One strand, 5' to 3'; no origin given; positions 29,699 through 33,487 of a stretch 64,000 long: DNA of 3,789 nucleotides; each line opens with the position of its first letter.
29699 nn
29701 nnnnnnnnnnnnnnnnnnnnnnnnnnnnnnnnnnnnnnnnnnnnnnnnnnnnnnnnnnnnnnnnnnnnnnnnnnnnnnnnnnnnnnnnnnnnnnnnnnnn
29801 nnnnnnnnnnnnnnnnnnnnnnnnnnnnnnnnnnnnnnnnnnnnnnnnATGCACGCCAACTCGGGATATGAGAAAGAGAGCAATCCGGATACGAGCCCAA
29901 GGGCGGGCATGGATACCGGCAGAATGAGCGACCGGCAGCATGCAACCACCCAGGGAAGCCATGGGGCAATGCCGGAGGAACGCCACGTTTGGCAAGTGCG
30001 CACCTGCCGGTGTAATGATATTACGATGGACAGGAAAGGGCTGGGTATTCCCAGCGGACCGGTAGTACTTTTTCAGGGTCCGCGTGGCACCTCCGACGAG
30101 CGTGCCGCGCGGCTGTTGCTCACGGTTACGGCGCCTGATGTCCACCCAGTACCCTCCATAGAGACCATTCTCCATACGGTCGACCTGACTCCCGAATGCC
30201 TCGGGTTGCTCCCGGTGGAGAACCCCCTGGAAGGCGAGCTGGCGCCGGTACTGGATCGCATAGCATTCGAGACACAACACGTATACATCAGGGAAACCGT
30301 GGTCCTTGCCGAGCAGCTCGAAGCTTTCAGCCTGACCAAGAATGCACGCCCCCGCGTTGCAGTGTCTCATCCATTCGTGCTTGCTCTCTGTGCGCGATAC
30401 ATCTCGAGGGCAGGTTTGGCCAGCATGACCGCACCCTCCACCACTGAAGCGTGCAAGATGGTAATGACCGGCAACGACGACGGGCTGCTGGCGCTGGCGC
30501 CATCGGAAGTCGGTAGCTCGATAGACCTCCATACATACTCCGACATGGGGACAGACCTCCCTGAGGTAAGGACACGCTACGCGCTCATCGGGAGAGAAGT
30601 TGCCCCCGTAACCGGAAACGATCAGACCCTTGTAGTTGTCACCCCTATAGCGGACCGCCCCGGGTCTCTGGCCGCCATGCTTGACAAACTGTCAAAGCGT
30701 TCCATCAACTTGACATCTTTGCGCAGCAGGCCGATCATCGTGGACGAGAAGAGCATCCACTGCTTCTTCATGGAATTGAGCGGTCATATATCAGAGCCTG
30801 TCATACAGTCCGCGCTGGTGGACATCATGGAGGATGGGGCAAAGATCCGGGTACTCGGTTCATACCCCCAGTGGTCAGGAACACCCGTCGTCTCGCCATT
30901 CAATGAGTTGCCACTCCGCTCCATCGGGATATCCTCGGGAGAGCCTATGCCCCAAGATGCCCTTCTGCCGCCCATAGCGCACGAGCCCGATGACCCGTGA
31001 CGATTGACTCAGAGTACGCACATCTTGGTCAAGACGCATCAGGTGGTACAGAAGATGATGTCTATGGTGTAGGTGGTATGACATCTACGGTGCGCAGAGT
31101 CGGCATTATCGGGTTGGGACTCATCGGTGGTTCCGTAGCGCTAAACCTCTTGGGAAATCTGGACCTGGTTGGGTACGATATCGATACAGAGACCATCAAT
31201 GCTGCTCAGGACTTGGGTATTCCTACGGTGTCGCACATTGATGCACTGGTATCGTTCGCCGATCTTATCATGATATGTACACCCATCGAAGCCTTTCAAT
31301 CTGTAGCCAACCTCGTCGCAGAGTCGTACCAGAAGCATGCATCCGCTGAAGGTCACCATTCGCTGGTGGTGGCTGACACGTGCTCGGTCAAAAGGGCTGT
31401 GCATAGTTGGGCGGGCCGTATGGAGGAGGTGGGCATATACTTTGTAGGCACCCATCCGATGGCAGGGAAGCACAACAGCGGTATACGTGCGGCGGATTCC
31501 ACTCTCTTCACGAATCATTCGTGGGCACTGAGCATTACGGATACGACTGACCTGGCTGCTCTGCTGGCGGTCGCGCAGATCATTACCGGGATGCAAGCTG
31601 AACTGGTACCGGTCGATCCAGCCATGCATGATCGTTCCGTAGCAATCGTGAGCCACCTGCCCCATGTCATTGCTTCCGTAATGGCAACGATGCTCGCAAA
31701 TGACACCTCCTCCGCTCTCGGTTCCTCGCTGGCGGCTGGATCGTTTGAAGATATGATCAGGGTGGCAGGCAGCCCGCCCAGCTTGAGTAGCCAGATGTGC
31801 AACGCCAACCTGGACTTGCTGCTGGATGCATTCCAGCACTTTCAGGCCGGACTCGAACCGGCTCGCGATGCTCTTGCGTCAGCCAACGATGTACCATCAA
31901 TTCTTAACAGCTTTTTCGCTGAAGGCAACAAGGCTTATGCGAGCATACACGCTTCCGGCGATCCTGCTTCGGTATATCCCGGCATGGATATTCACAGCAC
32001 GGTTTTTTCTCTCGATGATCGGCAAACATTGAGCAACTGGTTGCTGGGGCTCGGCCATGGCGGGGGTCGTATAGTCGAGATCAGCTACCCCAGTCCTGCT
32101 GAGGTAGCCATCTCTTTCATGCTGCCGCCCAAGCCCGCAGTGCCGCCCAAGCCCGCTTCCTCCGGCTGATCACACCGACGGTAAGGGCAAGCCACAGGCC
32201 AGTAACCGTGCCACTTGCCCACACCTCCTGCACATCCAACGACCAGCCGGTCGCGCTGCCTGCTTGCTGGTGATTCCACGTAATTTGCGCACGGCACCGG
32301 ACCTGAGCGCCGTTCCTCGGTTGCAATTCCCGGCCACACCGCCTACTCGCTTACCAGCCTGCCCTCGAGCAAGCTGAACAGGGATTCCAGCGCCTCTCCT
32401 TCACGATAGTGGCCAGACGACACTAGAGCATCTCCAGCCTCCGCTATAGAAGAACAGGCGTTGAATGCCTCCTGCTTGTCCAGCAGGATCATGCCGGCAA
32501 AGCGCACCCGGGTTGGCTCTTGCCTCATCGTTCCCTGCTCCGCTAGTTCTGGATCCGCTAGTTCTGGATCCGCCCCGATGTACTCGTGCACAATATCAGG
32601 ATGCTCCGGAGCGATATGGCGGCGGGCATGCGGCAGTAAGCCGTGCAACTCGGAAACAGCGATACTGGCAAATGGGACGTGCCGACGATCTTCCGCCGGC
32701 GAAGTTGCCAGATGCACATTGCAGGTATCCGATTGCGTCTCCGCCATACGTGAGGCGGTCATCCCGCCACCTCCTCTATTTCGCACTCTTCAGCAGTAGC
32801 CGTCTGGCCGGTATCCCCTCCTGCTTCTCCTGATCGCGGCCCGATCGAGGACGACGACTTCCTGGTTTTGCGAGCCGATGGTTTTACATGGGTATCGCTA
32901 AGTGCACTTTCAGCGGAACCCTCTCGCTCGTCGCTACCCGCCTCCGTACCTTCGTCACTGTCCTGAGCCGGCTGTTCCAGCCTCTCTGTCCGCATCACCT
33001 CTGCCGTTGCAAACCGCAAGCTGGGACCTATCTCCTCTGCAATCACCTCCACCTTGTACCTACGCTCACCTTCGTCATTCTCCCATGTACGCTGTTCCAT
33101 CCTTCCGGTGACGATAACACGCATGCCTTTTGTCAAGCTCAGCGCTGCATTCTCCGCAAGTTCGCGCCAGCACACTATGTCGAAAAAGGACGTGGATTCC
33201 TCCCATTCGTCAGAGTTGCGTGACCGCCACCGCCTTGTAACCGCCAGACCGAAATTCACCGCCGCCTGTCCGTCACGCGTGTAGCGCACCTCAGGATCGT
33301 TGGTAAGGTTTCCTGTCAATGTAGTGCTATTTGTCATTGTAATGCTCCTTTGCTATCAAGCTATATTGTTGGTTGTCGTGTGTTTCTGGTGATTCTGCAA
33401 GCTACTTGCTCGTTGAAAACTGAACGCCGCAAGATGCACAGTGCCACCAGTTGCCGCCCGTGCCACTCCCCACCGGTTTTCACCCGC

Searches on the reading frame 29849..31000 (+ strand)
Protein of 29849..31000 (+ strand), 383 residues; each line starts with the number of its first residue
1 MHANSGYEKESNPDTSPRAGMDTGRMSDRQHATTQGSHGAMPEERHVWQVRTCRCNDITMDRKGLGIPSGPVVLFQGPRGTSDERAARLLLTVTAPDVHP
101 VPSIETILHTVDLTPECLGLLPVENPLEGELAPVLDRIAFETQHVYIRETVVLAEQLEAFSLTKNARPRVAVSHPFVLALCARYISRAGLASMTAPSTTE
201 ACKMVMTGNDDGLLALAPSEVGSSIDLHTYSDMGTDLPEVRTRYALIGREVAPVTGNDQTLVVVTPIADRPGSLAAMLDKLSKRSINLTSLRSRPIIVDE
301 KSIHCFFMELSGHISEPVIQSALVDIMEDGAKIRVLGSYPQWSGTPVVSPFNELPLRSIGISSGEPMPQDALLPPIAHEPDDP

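Call 10: search_protein_families(library=pfam, proteins=[window:29849-31000:+])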
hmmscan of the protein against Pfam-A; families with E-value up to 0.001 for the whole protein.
window:29849-31000:+ (383 aa): 2 families
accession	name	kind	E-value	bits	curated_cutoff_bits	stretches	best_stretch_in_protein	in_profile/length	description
PF00800.23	PDT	-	1.3e-19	71.2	25.2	1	73-250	1-179/181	Prephenate dehydratase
PF01842.31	ACT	-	0.00059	20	27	0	268-323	8-61/66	ACT domain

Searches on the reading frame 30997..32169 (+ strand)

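Call 10: search_protein_families(library=pfam, proteins=[window:30997-32169:+])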
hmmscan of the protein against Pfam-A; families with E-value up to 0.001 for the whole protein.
window:30997-32169:+ (390 aa): 5 families
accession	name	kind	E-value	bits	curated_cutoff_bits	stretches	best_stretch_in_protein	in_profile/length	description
PF02153.23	PDH_N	-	1.1e-23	83.9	26.5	1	56-203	13-152/154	Prephenate dehydrogenase, nucleotide-binding domain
PF20463.3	PDH_C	-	1e-18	67.9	22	1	207-295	1-90/102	Prephenate dehydrogenase, dimerization domain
PF03446.21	NAD_binding_2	-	1.4e-05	25.6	21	1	34-152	1-117/161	NAD binding domain of 6-phosphogluconate dehydrogenase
PF03807.23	F420_oxidored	-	8.8e-05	23.5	21.6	0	34-110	1-81/94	NADP oxidoreductase coenzyme F420-dependent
PF02826.25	2-Hacid_dh_C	-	0.00015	21.7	25.1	1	32-98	36-102/178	D-isomer specific 2-hydroxyacid dehydrogenase, NAD binding domain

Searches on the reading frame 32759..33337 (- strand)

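Call 40: search_protein_families(library=pfam, proteins=[window:32759-33337:-], max_evalue=0.00001)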
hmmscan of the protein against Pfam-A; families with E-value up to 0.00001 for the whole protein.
window:32759-33337:- (192 aa): 1 family
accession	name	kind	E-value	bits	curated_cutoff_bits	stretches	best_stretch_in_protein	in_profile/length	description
PF00436.31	SSB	-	1.7e-33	115.2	26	1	3-103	2-101/104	Single-strand binding protein family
